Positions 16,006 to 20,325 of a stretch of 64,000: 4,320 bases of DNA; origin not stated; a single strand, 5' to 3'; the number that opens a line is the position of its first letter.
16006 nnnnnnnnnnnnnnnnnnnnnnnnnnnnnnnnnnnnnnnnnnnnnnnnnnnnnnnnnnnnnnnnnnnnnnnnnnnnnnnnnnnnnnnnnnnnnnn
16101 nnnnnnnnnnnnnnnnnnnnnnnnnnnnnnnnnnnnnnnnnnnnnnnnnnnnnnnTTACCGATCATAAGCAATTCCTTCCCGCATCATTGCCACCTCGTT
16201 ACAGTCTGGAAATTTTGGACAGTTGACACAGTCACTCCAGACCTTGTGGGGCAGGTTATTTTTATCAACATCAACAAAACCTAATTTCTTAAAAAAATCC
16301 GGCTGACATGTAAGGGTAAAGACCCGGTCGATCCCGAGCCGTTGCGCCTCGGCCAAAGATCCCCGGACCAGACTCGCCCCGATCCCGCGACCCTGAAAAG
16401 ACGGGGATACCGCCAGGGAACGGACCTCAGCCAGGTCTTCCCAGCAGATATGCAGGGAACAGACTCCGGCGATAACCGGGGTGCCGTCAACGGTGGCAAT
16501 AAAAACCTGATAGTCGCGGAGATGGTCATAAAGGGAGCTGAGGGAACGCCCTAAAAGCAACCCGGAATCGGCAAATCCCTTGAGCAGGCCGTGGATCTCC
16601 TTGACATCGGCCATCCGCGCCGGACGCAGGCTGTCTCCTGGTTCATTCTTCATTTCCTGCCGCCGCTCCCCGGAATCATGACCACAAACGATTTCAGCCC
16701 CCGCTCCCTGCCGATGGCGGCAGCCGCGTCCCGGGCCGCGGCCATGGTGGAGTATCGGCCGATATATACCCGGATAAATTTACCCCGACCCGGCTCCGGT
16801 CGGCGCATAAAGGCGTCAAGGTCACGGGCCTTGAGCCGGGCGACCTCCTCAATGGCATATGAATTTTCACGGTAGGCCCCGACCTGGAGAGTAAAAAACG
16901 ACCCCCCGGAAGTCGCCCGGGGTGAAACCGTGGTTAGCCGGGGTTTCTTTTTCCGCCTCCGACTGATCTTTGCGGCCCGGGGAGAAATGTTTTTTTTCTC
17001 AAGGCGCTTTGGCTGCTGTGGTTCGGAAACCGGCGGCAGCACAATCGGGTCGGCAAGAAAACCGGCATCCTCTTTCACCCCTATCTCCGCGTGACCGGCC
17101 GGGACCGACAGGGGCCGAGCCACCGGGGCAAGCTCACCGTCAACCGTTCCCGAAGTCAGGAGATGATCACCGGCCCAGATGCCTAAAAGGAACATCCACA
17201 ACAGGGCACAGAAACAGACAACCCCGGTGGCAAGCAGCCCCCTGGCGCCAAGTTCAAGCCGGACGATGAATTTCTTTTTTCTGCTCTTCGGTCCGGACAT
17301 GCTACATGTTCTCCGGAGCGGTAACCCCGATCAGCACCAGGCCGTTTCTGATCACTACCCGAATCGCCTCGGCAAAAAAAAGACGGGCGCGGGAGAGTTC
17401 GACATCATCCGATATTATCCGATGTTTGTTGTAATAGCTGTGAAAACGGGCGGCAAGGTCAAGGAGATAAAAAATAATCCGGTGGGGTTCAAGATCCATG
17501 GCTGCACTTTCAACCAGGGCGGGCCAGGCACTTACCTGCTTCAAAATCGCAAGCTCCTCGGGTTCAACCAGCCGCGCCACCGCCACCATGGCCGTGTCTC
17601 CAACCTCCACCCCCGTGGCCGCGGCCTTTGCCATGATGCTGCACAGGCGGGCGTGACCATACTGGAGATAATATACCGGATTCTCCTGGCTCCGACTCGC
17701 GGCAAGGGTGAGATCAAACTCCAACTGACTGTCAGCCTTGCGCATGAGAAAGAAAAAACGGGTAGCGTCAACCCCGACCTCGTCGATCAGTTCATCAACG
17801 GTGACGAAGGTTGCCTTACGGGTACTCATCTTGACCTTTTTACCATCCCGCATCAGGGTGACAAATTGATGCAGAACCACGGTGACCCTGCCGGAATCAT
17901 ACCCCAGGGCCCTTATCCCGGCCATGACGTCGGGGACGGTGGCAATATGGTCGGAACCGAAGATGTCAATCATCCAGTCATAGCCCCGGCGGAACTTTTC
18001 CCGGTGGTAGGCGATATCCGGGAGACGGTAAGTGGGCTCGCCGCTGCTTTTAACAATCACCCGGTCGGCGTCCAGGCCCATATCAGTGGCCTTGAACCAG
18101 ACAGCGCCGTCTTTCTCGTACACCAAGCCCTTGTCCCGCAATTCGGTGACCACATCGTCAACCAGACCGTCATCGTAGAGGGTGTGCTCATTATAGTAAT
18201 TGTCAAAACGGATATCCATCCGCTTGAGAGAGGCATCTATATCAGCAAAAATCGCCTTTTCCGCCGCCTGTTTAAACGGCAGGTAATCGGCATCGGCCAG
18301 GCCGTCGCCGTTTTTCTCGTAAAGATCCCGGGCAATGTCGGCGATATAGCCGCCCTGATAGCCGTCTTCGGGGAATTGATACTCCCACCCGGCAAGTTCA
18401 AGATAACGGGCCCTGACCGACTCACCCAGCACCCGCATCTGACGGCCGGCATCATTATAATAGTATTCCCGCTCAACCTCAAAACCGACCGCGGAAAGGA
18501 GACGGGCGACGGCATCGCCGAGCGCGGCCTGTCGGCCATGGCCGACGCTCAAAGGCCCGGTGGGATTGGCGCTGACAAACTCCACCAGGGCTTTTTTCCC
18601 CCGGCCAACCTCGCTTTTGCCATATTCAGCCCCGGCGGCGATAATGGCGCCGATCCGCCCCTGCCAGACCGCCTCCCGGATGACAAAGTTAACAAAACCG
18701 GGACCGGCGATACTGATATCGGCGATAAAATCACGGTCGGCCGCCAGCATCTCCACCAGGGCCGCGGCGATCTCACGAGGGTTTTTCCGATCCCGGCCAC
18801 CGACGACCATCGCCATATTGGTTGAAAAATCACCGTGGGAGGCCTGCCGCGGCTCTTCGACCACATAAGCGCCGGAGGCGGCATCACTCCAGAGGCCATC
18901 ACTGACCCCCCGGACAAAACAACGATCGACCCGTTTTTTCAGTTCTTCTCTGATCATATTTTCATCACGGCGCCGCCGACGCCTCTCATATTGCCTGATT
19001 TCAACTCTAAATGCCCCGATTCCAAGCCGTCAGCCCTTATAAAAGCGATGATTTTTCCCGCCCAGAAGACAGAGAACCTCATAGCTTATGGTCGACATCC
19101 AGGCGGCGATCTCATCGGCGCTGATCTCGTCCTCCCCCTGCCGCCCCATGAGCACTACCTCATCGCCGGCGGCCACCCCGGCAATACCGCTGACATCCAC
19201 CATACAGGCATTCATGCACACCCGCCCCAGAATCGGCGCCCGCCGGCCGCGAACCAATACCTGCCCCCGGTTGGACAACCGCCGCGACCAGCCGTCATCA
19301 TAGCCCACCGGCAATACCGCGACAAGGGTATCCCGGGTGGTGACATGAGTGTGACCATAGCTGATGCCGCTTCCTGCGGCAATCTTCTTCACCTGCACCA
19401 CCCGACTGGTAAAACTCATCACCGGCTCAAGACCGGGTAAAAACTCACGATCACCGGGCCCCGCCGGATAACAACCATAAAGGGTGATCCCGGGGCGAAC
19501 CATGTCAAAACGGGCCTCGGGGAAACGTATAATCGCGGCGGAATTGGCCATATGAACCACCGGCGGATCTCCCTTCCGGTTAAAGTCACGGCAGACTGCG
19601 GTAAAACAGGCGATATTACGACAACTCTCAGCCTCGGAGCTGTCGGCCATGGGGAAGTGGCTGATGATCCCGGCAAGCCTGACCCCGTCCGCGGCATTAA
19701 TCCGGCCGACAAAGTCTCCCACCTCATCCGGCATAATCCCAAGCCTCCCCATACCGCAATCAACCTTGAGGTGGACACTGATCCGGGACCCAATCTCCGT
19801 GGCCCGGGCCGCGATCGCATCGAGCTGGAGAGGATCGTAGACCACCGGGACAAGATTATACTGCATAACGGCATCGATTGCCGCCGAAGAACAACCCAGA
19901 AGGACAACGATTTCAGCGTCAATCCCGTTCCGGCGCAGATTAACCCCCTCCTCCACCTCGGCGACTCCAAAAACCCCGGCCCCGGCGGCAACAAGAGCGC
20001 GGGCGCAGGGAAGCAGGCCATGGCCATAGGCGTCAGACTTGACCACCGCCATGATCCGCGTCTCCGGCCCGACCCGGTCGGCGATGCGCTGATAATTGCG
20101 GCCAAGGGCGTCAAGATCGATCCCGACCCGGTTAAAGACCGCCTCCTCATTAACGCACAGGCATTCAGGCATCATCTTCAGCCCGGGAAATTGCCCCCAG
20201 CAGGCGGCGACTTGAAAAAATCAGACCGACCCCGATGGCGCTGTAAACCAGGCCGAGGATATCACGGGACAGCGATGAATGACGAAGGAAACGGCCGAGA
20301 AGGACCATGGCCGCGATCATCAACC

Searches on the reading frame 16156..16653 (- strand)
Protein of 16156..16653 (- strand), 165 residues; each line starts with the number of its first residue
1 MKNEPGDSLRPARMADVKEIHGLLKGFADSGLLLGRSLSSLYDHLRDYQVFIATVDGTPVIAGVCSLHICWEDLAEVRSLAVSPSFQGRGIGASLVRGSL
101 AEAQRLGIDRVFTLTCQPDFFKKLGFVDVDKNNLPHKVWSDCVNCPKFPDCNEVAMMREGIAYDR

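Call 27: search_protein_families(library=pfam, proteins=[window:16156-16653:-], max_evalue=0.00001)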
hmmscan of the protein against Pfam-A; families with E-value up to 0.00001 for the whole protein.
window:16156-16653:- (165 aa): 3 families
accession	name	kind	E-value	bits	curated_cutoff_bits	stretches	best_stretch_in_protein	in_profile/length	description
PF00583.31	Acetyltransf_1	-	1.1e-13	52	20.7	1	44-126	26-116/116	Acetyltransferase (GNAT) family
PF13508.13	Acetyltransf_7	-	1.8e-12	47.9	27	1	47-127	2-83/84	Acetyltransferase (GNAT) domain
PF13673.13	Acetyltransf_10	-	3.1e-07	30.9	23.6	1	46-132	29-113/128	Acetyltransferase (GNAT) domain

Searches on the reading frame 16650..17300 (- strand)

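Call 84: search_protein_families(library=pfam, proteins=[window:16650-17300:-], max_evalue=0.00001)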
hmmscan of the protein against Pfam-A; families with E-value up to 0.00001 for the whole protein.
window:16650-17300:- (216 aa): 1 family
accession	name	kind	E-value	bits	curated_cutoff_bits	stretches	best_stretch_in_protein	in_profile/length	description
PF05036.18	SPOR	-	2.6e-10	40.9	21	1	133-207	2-75/76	SPOR domain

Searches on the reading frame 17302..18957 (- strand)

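Call 84: search_protein_families(library=pfam, proteins=[window:17302-18957:-], max_evalue=0.00001)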
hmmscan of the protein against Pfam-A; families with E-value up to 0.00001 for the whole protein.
window:17302-18957:- (551 aa): 4 families
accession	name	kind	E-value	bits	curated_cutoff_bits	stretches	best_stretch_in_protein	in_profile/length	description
PF05746.21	DALR_1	-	1.9e-30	105.8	22.3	1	431-551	1-117/117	DALR anticodon binding domain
PF00750.26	tRNA-synt_1d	-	2.9e-24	86.2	23.3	1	104-395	4-299/349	tRNA synthetases class I (R), catalytic domain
PF03485.21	Arg_tRNA_synt_N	-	1.5e-16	61.2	21.5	1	4-92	5-84/85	Arginyl tRNA synthetase N terminal domain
PF09334.17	tRNA-synt_1g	-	3.8e-09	36.3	20.1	0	238-301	72-135/391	tRNA synthetases class I (M)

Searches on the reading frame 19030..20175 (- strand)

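Call 84: search_protein_families(library=pfam, proteins=[window:19030-20175:-], max_evalue=0.00001)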
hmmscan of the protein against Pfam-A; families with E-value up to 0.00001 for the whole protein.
window:19030-20175:- (381 aa): 2 families
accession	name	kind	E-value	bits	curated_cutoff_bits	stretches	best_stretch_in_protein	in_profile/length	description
PF01168.26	Ala_racemase_N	-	4.3e-71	239.6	24.1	1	19-237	1-220/220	Alanine racemase, N-terminal domain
PF00842.27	Ala_racemase_C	-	2.3e-48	163.4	25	1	252-379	1-127/127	Alanine racemase, C-terminal domain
